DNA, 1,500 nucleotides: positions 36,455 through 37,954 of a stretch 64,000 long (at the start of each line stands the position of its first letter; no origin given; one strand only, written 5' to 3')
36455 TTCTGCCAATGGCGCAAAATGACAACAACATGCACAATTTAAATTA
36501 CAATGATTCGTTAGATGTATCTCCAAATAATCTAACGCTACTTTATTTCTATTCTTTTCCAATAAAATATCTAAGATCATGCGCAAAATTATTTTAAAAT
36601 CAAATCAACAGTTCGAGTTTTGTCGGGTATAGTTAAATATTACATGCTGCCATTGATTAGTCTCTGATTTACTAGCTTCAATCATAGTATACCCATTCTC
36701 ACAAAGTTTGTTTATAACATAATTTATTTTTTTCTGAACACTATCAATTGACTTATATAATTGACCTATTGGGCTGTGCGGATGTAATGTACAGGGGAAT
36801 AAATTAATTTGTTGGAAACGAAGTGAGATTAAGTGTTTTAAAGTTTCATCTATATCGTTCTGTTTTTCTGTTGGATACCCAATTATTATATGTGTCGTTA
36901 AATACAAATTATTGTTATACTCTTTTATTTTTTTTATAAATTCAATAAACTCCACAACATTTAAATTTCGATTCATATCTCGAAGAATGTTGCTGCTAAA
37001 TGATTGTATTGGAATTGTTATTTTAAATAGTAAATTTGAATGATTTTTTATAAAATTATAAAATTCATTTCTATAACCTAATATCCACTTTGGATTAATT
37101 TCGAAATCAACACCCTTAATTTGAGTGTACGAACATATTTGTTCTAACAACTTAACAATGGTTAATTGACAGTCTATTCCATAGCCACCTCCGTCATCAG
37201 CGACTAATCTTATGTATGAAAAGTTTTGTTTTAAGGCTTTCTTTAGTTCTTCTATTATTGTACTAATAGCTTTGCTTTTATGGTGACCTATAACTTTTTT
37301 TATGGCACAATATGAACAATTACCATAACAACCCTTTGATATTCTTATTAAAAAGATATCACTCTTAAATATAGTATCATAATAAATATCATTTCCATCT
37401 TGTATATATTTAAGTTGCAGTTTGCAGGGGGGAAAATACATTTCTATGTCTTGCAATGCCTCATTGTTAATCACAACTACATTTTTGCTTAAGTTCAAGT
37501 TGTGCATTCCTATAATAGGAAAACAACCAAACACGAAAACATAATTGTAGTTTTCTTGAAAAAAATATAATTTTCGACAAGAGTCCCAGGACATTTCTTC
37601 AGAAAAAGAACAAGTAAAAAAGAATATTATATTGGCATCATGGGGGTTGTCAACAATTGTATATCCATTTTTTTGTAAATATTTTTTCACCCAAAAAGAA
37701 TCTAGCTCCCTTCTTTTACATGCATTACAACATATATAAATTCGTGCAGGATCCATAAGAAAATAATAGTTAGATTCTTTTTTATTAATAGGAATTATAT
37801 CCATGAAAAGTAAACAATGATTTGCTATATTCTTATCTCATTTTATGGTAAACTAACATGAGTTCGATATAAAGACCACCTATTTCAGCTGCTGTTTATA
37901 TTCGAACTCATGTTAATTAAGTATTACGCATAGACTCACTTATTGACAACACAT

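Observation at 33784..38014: Small peptide gene plus three different radical-SAM enzymes and a nucleosidase: candidate undescribed RiPP or peptide-derived cofactor pathway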

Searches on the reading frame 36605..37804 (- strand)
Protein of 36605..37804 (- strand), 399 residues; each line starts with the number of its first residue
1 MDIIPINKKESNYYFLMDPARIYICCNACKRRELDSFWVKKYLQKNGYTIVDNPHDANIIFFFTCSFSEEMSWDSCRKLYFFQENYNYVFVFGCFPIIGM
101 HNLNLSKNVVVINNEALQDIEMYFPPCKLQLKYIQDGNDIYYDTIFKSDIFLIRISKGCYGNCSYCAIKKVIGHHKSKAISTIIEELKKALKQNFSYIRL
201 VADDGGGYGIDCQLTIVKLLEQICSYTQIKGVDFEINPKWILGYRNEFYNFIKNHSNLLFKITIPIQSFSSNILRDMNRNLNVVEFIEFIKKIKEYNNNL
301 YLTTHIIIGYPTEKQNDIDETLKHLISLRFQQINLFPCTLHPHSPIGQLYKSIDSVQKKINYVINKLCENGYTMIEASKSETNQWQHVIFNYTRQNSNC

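Call 3: search_protein_families(library=pfam, proteins=[window:36605-37804:-], max_evalue=0.1)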
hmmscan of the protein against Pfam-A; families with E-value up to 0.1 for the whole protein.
window:36605-37804:- (399 aa): 4 families
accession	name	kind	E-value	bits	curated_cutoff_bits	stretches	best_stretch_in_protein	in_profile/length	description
PF04055.27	Radical_SAM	-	1.7e-15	58.1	29.5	1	154-324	2-165/166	Radical SAM superfamily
PF00919.26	UPF0004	-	1.1e-08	35.4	27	1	22-97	2-80/98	Uncharacterized protein family UPF0004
PF03698.18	UPF0180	-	0.0087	16.7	25.4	0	39-54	12-27/77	Uncharacterised protein family (UPF0180)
PF05818.17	TraT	-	0.065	13.4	31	0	31-60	34-64/214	Enterobacterial TraT complement resistance protein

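Call 4: search_protein_families(library=ncbifam, proteins=[window:36605-37804:-], max_evalue=0.1)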
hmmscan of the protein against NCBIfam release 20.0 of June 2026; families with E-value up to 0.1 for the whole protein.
window:36605-37804:- (399 aa): 24 families
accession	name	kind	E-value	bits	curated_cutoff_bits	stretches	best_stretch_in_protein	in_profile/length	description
TIGR00089.1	TIGR00089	subfamily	7.1e-51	173.3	251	1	21-359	1-349/429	MiaB/RimO family radical SAM methylthiotransferase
TIGR01578.1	MiaB-like-B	hypoth_equivalog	2.1e-41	142.1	314.7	1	21-368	1-352/421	tRNA (N(6)-L-threonylcarbamoyladenosine(37)-C(2))-methylthiotransferase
TIGR01125.1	TIGR01125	equivalog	7.9e-38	130.6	356.95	1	22-340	2-328/432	30S ribosomal protein S12 methylthiotransferase RimO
TIGR01579.1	MiaB-like-C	equivalog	2.2e-34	119.4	357.05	1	28-359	5-349/416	tRNA (N(6)-L-threonylcarbamoyladenosine(37)-C(2))-methylthiotransferase MtaB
TIGR01574.1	miaB-methiolase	equivalog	1.2e-32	113.5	355.3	1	22-397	2-393/437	tRNA (N6-isopentenyl adenosine(37)-C2)-methylthiotransferase MiaB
NF010916.0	PRK14336.1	equivalog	1.7e-16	60.1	606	1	153-342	128-317/418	tRNA (N6-isopentenyl adenosine(37)-C2)-methylthiotransferase MiaB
TIGR04014.1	B12_SAM_MJ_0865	equivalog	1.6e-14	53.5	360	1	153-382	163-386/434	methyl-coenzyme M reductase glutamine C-methyltransferase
TIGR04013.1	B12_SAM_MJ_1487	hypoth_equivalog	4.3e-13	48.9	251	1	151-328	152-333/382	TIGR04013 family B12-binding domain/radical SAM domain-containing protein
TIGR01212.1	TIGR01212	equivalog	3.9e-10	39.3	180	1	217-351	97-228/302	tRNA modification radical SAM protein MnmL/YtqA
TIGR03471.1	HpnJ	equivalog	1e-08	34.5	577.6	1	149-335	196-372/472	hopanoid biosynthesis associated radical SAM protein HpnJ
TIGR04479.1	bcpD_PhpK_rSAM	subfamily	5.3e-08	31.7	600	2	147-189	235-280/504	PhpK family radical SAM P-methyltransferase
TIGR03904.1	SAM_YgiQ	equivalog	3.6e-06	25.8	462.35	1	151-206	295-350/558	YgiQ family radical SAM protein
NF038361.1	rSAM_Sden_1168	equivalog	4.6e-06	25.5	575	1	152-344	284-467/560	Sden_1168 family B12-binding radical SAM P-methyltransferase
NF033712.0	B12_rSAM_KedN5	subfamily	1.3e-05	23.6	700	1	145-341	190-382/624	KedN5 family methylcobalamin-dependent radical SAM C-methyltransferase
TIGR04107.1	rSAM_HutW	equivalog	3.8e-05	22.7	400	1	261-355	154-247/419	heme anaerobic degradation radical SAM methyltransferase ChuW/HutW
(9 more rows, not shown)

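Call 8: find_encoding_contigs(protein=window:36605-37804:-, flank=10000, max_places=10)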
Protein window:36605-37804:- (399 aa): no gene with exactly this product is on record in the collection.

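Call 9: find_homologous_proteins(query=window:36605-37804:-)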
Query window:36605-37804:- (399 aa): 28 proteins with E <= 0.001 among 2040 candidates.
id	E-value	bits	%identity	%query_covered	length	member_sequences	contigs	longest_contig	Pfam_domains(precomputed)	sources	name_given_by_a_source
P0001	1.2e-268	909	99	100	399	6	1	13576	PF04055.28,PF00919.27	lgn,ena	-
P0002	1.2e-141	490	56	94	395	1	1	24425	PF04055.28,PF00919.27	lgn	-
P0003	1.1e-140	487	58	93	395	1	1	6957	PF04055.28,PF00919.27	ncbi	-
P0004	6.9e-135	468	56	93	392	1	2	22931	PF04055.28,PF00919.27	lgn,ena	-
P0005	1.6e-133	464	55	95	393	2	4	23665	PF04055.28,PF00919.27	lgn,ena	-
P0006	1.1e-132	461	56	93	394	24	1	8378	PF04055.28,PF00919.27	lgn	-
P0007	3.0e-132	459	55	93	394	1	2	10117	PF04055.28,PF00919.27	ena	-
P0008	2.0e-129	450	53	93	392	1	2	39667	PF04055.28,PF00919.27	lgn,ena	-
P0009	2.8e-127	443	53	93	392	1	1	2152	PF04055.28,PF00919.27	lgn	-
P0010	8.4e-125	435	52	94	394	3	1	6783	PF04055.28,PF00919.27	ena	-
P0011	2.3e-121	424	61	76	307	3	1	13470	PF04055.28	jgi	jgi:tRNA A37 methylthiotransferase MiaB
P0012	5.1e-119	416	51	94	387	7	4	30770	PF04055.28,PF00919.27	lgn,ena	-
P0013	2.1e-118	414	52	93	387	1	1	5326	PF04055.28,PF00919.27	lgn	-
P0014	3.9e-56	209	36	91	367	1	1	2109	PF04055.28,PF00919.27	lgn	-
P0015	2.1e-49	187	28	90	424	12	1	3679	PF04055.28,PF00919.27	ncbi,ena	-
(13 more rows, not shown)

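Call 10: find_encoding_contigs(protein=P0001, flank=10000, max_places=3)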
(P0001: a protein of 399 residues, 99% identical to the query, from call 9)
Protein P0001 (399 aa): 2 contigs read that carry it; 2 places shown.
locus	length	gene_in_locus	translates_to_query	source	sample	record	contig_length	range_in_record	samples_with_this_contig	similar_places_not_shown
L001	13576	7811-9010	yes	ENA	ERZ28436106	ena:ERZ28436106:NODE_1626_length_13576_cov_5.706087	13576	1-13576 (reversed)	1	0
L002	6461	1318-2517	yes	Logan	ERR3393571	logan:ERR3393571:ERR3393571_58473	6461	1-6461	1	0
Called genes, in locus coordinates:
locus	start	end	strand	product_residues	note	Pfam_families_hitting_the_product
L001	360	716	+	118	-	PF04397:LytTR (weak)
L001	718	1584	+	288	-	-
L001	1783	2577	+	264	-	-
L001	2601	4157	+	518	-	PF05496:RuvB_N (weak), PF00004:AAA, PF07728:AAA_5 (faint), PF13173:AAA_14 (weak), PF13401:AAA_22 (faint)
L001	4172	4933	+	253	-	-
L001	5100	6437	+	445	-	PF13173:AAA_14, PF13635:DUF4143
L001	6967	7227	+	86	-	-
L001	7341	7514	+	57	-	-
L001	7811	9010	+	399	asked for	PF00919:UPF0004, PF04055:Radical_SAM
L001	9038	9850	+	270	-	PF04055:Radical_SAM, PF13353:Fer4_12 (weak)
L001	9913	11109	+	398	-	PF05402:PqqD (weak), PF04055:Radical_SAM, PF13186:SPASM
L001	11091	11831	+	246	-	PF01048:PNP_UDP_1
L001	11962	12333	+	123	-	-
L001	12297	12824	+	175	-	-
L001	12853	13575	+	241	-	?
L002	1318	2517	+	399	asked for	PF00919:UPF0004, PF04055:Radical_SAM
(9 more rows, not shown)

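Call 11: find_encoding_contigs(protein=P0002, flank=10000, max_places=3)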
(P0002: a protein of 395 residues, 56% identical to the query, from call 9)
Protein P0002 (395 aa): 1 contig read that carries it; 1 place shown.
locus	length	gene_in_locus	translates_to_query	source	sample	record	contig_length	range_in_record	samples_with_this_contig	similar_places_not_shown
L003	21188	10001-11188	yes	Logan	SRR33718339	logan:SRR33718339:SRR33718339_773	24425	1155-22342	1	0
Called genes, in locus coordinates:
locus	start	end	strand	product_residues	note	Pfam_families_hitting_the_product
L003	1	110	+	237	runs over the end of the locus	PF00293:NUDIX, PF19368:WHD_AraR, PF21906:WHD_NrtR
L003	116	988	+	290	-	PF03747:ADP_ribosyl_GH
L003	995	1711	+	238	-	-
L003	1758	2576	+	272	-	-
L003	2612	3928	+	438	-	-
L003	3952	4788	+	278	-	-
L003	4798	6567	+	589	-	PF00004:AAA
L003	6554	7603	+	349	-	PF01041:DegT_DnrJ_EryC1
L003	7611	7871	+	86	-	-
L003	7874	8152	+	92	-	PF14470:bPH_3 (weak), PF03703:bPH_2 (weak)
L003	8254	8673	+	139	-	-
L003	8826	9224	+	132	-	-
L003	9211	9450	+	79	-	-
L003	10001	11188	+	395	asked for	PF00919:UPF0004, PF04055:Radical_SAM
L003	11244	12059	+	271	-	PF04055:Radical_SAM, PF13353:Fer4_12 (weak)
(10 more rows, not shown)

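Call 12: find_encoding_contigs(protein=P0008, flank=10000, max_places=3)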
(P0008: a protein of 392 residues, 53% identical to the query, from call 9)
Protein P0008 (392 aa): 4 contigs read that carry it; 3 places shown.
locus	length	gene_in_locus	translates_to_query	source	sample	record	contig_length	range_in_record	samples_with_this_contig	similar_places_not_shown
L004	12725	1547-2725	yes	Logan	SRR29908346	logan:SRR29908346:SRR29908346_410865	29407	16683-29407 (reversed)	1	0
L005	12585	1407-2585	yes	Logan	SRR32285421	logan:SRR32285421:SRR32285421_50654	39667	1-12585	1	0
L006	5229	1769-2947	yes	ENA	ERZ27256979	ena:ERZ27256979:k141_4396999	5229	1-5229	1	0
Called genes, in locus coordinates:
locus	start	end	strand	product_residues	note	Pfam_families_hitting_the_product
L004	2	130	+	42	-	?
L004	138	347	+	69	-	-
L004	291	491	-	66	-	-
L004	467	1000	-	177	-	-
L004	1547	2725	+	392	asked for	PF00919:UPF0004 (weak), PF04055:Radical_SAM (weak)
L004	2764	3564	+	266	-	PF04055:Radical_SAM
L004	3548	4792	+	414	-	PF05402:PqqD (weak), PF04055:Radical_SAM, PF13353:Fer4_12 (weak), PF13186:SPASM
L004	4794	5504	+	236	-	PF01048:PNP_UDP_1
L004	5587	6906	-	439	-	-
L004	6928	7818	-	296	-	PF09992:NAGPA (weak)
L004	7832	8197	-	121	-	-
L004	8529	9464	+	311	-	PF14903:WG_beta_rep (weak)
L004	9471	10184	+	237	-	PF00912:Transgly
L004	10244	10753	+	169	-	-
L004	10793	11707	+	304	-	-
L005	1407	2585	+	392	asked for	PF00919:UPF0004 (weak), PF04055:Radical_SAM (weak)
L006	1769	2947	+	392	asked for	PF00919:UPF0004 (weak), PF04055:Radical_SAM (weak)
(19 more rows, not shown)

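Call 13: find_encoding_contigs(protein=P0012, flank=10000, max_places=3)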
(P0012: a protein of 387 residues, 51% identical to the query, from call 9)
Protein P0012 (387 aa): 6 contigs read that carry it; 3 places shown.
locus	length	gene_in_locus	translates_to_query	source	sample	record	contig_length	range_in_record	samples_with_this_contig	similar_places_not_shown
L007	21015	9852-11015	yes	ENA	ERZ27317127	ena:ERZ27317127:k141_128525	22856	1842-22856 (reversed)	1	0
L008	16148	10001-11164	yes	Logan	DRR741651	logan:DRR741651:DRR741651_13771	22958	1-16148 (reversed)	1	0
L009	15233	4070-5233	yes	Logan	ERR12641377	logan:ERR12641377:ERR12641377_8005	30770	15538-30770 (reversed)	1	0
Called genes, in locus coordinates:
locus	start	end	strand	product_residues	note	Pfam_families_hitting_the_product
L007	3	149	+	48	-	?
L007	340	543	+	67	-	PF13443:HTH_26 (weak), PF01381:HTH_3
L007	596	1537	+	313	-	PF08878:HamA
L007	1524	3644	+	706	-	PF00270:DEAD, PF00271:Helicase_C (faint)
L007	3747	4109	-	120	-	-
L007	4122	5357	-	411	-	PF17293:Arm-DNA-bind_5, PF13102:Phage_int_SAM_5, PF00589:Phage_integrase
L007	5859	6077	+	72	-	-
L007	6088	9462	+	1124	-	-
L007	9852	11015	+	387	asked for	PF00919:UPF0004 (weak), PF04055:Radical_SAM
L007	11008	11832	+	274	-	PF04055:Radical_SAM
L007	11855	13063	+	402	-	PF05402:PqqD (weak), PF04055:Radical_SAM, PF13186:SPASM (weak)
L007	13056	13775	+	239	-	PF01048:PNP_UDP_1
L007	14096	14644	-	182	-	PF00657:Lipase_GDSL, PF13472:Lipase_GDSL_2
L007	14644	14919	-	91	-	PF00216:Bac_DNA_binding, PF18291:HU-HIG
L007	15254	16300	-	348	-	-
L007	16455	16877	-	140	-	PF21983:NikA-like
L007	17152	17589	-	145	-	-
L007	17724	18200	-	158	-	-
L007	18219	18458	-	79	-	PF12728:HTH_17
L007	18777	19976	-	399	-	PF17293:Arm-DNA-bind_5, PF13102:Phage_int_SAM_5 (weak), PF00589:Phage_integrase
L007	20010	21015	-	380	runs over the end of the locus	PF17293:Arm-DNA-bind_5, PF13102:Phage_int_SAM_5, PF00589:Phage_integrase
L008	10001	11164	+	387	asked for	PF00919:UPF0004 (weak), PF04055:Radical_SAM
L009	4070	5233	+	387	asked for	PF00919:UPF0004 (weak), PF04055:Radical_SAM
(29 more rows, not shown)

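Call 17: search_protein_families(library=padloc, proteins=[window:36605-37804:-], max_evalue=0.01)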
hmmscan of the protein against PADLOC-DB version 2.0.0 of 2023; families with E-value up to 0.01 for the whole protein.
window:36605-37804:- (399 aa): 0 families

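Call 18: find_related_loci(query=A1, collection=genome_contigs, flank=10000)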
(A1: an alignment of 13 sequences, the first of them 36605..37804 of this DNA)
Query A1 (399 aa) in genome_contigs; peptide patterns used: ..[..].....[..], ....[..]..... (x = any residue, [..] = any of these).
599 stretches matched a pattern (row limit reached: there are more); 146 encode a relative of the query (tblastn E <= 1e-3); the best 80 are kept; 80 distinct loci.
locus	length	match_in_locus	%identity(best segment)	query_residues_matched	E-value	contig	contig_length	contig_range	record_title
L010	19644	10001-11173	27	23-388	4e-48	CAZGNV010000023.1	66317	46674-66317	MAG TPA_asm: uncultured Desulfosarcinaceae bacterium isolate SRP338002_co1_139 genome assembly, contig: NODE_404_length_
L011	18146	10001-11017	32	27-330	5e-47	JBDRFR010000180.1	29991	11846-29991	MAG: Nanoarchaeota archaeon isolate MEGAHIT-group-1.382 k141_2555802, whole genome shotgun sequence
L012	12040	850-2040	29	21-375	7e-47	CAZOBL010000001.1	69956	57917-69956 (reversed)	MAG TPA_asm: uncultured Thermoplasmatales archaeon isolate SRP332253_co2_223 genome assembly, contig: NODE_287_length_69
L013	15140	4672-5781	28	23-367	3e-46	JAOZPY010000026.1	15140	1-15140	MAG: Desulfobacterales bacterium isolate GMC4.metabat2.280_sub GMC4_4633_length_15140_cov_9.265098, whole genome shotgun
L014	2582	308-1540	27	21-380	6e-46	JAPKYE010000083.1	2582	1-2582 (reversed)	MAG: Methanobacteriota archaeon isolate LacPavin_0920_SED4_MAG_39_12 LacPavin_0920_SED4_scaffold_1673649, whole genome s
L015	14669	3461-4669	28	21-375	2e-44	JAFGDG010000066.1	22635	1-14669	MAG: Thermoplasmatota archaeon isolate Zod_Metabat.1159 k87_4923059, whole genome shotgun sequence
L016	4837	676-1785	28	23-367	2e-43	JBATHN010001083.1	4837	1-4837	MAG: Desulfobacterales bacterium isolate MFD10306_ilm_asm_bin28 k127_253308, whole genome shotgun sequence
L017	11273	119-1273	26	21-354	2e-43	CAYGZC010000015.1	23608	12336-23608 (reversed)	MAG TPA_asm: uncultured Chlorobiaceae bacterium isolate ERP119294_co2_80 genome assembly, contig: k141_2020460, whole ge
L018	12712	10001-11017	31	29-336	2e-43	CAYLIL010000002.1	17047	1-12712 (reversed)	MAG TPA_asm: uncultured Methanosarcinales archaeon isolate binchicken_co28_248 genome assembly, contig: NODE_2254_length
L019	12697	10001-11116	27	23-344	4e-42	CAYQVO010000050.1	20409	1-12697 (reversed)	MAG TPA_asm: uncultured Bdellovibrionales bacterium isolate SRP239243_co2_48 genome assembly, contig: NODE_4181_length_2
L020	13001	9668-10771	27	23-363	5e-42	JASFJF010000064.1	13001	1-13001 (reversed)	MAG: Desulfobacterales bacterium isolate D0608S20remetaG_sub_Bin_263 D0608S20remetaG_FD_scaffold_873_c1, whole genome sh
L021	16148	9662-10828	27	21-358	2e-41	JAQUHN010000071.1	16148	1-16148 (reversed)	MAG: Geobacteraceae bacterium isolate STCSWMC_38 NODE_9544_length_16148_cov_3.580426_ST_CSWMC, whole genome shotgun sequ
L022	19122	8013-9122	27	23-367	4e-41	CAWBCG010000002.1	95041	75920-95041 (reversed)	MAG: uncultured delta proteobacterium isolate MFD02923.bin.2.57 genome assembly, contig: contig_11359, whole genome shot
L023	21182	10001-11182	27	29-372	3e-41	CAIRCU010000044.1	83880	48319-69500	MAG: Euryarchaeota archaeon isolate AlinenSediments_bin-5223 genome assembly, contig: bin-5223:44/57, whole genome shotg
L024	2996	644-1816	28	28-372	4e-41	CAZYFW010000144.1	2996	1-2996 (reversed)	MAG TPA_asm: uncultured Thermoplasmatales archaeon isolate binchicken_co150_735 genome assembly, contig: NODE_119561_len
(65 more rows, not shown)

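Call 22: find_related_loci(query=A1, collection=metagenome_contigs, flank=8000)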
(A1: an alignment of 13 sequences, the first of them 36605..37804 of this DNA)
Query A1 (399 aa) in metagenome_contigs; peptide patterns used: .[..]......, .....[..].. (x = any residue, [..] = any of these).
600 stretches matched a pattern (row limit reached: there are more); 105 encode a relative of the query (tblastn E <= 1e-3); the best 80 are kept; 80 distinct loci.
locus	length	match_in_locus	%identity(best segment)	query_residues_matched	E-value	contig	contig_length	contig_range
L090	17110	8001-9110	62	22-390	5e-147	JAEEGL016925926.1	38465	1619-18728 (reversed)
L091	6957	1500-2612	58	21-390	3e-143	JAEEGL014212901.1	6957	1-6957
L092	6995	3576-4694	56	20-390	1e-137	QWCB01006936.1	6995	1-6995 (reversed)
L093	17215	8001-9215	32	22-380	7e-54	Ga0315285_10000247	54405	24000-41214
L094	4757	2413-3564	32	27-358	4e-51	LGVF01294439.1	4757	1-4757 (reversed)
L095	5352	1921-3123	30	16-372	3e-48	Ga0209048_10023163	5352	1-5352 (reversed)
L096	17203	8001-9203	30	16-372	3e-48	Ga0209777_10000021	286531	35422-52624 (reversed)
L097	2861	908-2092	30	22-372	2e-47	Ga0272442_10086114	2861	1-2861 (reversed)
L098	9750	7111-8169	31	15-333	3e-46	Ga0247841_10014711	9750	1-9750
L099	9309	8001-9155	28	23-379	5e-46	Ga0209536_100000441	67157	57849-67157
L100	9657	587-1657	32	22-359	2e-45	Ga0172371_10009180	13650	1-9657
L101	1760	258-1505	28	21-397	2e-46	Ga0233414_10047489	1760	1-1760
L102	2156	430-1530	28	21-337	2e-45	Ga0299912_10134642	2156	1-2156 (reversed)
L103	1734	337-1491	28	23-374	4e-46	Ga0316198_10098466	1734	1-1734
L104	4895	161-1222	27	23-349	1e-43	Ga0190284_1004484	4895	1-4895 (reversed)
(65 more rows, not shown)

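Call 23: find_related_loci(query=A1, collection=viral_contigs, flank=8000)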
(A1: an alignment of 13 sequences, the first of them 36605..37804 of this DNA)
Query A1 (399 aa) in viral_contigs; peptide patterns used: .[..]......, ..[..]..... (x = any residue, [..] = any of these).
38 stretches matched a pattern, but none encodes a relative of the query by tblastn (E <= 1e-3).

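Call 24: find_encoding_contigs(protein=P0004, flank=10000, max_places=2)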
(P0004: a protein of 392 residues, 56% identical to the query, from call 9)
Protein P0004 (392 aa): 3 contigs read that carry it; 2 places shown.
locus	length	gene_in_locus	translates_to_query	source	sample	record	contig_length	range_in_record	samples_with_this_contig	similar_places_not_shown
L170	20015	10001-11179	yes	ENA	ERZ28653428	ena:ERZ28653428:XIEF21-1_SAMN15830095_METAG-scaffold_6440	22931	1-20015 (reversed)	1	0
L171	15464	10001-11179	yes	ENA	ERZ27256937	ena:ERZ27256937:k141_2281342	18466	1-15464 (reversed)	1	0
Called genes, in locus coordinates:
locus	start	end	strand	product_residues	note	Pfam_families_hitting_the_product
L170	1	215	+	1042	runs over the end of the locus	?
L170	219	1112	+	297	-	-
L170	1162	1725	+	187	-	-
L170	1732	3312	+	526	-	PF00069:Pkinase, PF07714:PK_Tyr_Ser-Thr, PF00069:Pkinase, PF03109:ABC1 (weak), PF07714:PK_Tyr_Ser-Thr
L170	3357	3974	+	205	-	PF08614:ATG16 (weak)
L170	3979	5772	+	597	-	-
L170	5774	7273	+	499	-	PF00481:PP2C (weak), PF13672:PP2C_2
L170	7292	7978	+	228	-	-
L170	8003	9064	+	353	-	-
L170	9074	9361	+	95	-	PF01381:HTH_3 (weak), PF13443:HTH_26 (weak)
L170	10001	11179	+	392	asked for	PF00919:UPF0004, PF04055:Radical_SAM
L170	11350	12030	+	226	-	PF04055:Radical_SAM (weak)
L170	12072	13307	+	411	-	PF05402:PqqD, PF04055:Radical_SAM, PF13353:Fer4_12 (weak), PF13186:SPASM (weak)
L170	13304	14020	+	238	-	PF01048:PNP_UDP_1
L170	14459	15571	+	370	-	-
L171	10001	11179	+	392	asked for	PF00919:UPF0004, PF04055:Radical_SAM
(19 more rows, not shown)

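Call 25: find_encoding_contigs(protein=P0005, flank=10000, max_places=2)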
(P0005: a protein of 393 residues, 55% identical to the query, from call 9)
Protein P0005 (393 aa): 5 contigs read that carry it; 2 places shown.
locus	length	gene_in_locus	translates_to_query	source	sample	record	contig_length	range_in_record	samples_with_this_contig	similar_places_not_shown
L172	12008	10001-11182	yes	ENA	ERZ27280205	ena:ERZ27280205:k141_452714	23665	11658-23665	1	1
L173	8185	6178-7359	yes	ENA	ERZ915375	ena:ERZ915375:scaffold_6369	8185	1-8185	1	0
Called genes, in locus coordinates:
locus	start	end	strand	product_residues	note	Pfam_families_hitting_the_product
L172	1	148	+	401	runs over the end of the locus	PF02556:SecB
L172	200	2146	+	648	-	-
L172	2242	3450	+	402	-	PF14903:WG_beta_rep (faint)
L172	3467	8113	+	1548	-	PF13306:LRR_5, PF13855:LRR_8 (faint), PF13306:LRR_5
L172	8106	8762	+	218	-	-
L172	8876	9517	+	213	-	-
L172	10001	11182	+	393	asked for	PF00919:UPF0004, PF04055:Radical_SAM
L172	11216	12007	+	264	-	?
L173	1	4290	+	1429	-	?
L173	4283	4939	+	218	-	-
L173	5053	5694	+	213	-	-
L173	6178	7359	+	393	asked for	PF00919:UPF0004, PF04055:Radical_SAM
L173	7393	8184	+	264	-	?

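Call 26: find_encoding_contigs(protein=P0006, flank=10000, max_places=2)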
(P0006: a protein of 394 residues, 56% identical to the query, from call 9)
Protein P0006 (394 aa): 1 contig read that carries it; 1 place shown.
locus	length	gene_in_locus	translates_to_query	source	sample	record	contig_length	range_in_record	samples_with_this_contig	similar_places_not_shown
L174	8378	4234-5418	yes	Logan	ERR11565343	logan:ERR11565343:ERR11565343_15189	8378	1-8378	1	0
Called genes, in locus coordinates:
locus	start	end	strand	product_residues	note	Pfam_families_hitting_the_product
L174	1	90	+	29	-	?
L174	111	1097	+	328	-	PF13595:DUF4138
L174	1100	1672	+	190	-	PF10626:TraO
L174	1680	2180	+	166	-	PF12988:TraQ_transposon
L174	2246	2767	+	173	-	PF00959:Phage_lysozyme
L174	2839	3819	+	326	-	PF12762:DDE_Tnp_IS1595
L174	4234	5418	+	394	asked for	PF00919:UPF0004, PF04055:Radical_SAM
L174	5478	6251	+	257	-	PF04055:Radical_SAM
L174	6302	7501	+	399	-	PF05402:PqqD (weak), PF04055:Radical_SAM, PF13186:SPASM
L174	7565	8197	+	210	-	PF01048:PNP_UDP_1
